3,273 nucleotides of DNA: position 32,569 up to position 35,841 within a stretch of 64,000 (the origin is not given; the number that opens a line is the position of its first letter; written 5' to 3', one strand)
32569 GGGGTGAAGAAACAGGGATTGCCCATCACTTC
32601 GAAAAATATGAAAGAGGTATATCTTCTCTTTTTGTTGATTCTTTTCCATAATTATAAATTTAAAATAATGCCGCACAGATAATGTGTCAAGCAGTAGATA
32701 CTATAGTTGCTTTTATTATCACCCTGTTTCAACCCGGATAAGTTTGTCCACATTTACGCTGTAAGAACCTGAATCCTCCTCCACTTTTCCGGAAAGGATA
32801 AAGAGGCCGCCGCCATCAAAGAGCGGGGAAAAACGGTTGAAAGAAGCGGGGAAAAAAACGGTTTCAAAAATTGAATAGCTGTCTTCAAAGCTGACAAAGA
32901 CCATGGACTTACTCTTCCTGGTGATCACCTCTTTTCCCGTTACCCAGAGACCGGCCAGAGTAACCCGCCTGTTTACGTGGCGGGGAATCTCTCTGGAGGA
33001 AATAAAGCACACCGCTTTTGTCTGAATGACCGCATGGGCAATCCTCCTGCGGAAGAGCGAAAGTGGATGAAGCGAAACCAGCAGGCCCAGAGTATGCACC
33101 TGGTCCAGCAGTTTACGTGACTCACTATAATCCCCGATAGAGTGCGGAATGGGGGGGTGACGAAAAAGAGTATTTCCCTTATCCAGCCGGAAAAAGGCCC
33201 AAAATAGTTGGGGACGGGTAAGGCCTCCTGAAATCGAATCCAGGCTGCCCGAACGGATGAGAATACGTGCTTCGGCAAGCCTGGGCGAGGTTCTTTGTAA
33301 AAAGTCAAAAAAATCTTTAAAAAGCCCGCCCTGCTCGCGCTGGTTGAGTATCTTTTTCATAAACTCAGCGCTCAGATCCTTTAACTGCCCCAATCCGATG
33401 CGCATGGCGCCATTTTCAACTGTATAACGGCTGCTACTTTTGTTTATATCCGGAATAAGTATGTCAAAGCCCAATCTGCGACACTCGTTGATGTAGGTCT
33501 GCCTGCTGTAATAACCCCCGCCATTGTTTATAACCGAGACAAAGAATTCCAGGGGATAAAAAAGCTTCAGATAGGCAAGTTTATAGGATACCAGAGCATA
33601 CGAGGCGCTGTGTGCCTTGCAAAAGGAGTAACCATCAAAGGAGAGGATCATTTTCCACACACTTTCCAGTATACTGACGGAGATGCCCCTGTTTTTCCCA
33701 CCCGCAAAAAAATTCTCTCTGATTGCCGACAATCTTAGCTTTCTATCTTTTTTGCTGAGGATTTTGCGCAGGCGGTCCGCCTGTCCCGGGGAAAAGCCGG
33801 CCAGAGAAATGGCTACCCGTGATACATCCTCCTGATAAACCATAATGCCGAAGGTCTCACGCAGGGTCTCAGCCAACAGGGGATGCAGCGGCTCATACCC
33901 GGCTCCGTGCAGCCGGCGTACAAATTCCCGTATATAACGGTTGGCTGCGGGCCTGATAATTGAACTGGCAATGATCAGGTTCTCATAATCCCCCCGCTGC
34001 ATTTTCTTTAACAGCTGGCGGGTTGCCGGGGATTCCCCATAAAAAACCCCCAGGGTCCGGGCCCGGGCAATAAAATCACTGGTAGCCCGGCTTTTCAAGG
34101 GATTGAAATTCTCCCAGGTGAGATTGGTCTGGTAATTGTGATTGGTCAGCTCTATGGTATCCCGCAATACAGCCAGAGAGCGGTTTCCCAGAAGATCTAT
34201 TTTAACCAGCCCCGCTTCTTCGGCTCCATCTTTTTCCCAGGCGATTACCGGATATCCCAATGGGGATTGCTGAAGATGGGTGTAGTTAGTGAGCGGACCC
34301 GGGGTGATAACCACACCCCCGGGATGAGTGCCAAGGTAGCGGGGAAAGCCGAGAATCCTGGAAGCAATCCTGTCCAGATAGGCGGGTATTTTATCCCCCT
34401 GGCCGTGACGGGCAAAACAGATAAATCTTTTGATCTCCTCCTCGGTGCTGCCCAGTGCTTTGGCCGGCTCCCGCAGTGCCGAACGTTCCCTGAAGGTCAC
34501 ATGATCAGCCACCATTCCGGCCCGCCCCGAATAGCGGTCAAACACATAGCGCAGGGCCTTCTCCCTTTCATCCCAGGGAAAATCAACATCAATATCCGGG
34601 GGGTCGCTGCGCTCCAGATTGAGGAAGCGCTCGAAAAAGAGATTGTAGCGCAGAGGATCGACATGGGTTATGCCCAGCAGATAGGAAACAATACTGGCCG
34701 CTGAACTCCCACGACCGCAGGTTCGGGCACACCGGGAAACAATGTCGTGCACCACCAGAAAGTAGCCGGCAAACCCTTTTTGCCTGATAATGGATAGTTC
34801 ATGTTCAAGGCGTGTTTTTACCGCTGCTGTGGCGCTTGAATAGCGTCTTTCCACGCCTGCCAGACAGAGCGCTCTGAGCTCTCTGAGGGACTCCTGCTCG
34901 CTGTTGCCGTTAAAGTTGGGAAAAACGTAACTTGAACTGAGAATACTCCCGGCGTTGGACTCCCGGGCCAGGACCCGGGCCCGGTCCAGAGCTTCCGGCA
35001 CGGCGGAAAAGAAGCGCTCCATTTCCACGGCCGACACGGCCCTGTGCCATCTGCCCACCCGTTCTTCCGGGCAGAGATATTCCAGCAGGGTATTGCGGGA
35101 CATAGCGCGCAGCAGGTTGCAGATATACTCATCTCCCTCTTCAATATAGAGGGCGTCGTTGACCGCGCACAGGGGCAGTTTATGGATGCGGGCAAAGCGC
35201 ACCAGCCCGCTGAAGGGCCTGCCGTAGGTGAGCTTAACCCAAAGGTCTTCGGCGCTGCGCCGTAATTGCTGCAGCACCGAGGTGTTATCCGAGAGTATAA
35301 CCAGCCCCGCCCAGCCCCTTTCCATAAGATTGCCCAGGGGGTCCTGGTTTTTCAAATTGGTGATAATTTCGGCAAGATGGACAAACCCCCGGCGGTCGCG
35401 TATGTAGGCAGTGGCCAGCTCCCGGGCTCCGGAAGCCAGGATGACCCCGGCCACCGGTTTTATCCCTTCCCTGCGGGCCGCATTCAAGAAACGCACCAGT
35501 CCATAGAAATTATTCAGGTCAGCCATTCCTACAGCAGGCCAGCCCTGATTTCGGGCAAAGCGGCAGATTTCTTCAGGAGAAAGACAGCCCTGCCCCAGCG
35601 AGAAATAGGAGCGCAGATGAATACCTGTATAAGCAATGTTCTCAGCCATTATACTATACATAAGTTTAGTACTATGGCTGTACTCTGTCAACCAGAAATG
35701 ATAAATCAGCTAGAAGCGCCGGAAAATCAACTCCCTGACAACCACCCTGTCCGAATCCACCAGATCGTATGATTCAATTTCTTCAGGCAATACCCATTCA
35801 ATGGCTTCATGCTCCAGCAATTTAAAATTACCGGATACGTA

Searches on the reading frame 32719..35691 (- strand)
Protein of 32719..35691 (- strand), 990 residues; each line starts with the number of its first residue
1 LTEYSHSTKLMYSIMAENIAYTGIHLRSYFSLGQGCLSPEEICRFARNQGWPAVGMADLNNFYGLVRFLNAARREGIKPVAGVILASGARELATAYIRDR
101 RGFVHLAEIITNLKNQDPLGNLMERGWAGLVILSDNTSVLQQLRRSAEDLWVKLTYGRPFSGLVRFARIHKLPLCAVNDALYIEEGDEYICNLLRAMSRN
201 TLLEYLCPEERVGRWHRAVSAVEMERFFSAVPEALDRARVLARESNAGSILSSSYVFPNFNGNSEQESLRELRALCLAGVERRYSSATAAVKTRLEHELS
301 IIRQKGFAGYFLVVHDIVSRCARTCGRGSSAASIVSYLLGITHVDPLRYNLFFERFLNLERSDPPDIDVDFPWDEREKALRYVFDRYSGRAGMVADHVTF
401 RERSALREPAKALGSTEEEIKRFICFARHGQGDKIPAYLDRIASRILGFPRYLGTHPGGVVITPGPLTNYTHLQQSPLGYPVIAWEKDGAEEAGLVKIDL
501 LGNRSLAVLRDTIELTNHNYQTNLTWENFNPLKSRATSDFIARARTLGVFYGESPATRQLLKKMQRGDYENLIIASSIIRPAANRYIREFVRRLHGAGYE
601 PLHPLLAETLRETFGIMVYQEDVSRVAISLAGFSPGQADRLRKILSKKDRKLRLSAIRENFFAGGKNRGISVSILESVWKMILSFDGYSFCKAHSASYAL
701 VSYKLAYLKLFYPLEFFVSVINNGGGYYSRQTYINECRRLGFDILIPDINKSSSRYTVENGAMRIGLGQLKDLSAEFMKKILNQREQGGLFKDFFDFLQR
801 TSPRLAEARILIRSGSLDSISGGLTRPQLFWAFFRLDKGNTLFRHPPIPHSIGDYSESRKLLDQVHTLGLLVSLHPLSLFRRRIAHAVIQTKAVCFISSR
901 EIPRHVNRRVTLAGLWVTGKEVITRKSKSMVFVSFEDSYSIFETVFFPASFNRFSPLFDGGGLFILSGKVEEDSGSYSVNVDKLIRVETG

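Call 44: search_protein_families(library=pfam, proteins=[window:32719-35691:-], max_evalue=0.00001)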
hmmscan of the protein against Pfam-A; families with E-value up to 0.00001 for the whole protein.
window:32719-35691:- (990 aa): 5 families
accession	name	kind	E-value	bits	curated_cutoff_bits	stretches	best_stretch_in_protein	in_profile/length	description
PF07733.18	DNA_pol3_alpha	-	3.6e-59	200.9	23.9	1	271-502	2-260/260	Bacterial DNA polymerase III alpha NTPase domain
PF17657.6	DNA_pol3_finger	-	1.3e-32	112.9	22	1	506-668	2-165/166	Bacterial DNA polymerase III alpha subunit finger domain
PF14579.12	HHH_6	-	2.2e-18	66.7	25.6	1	741-823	1-84/90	Helix-hairpin-helix motif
PF02811.25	PHP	-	2.5e-12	47.9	26.4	1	24-114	2-95/164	PHP domain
PF01336.31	tRNA_anti-codon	-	1.6e-07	31.6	27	1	916-984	6-72/75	OB-fold nucleic acid binding domain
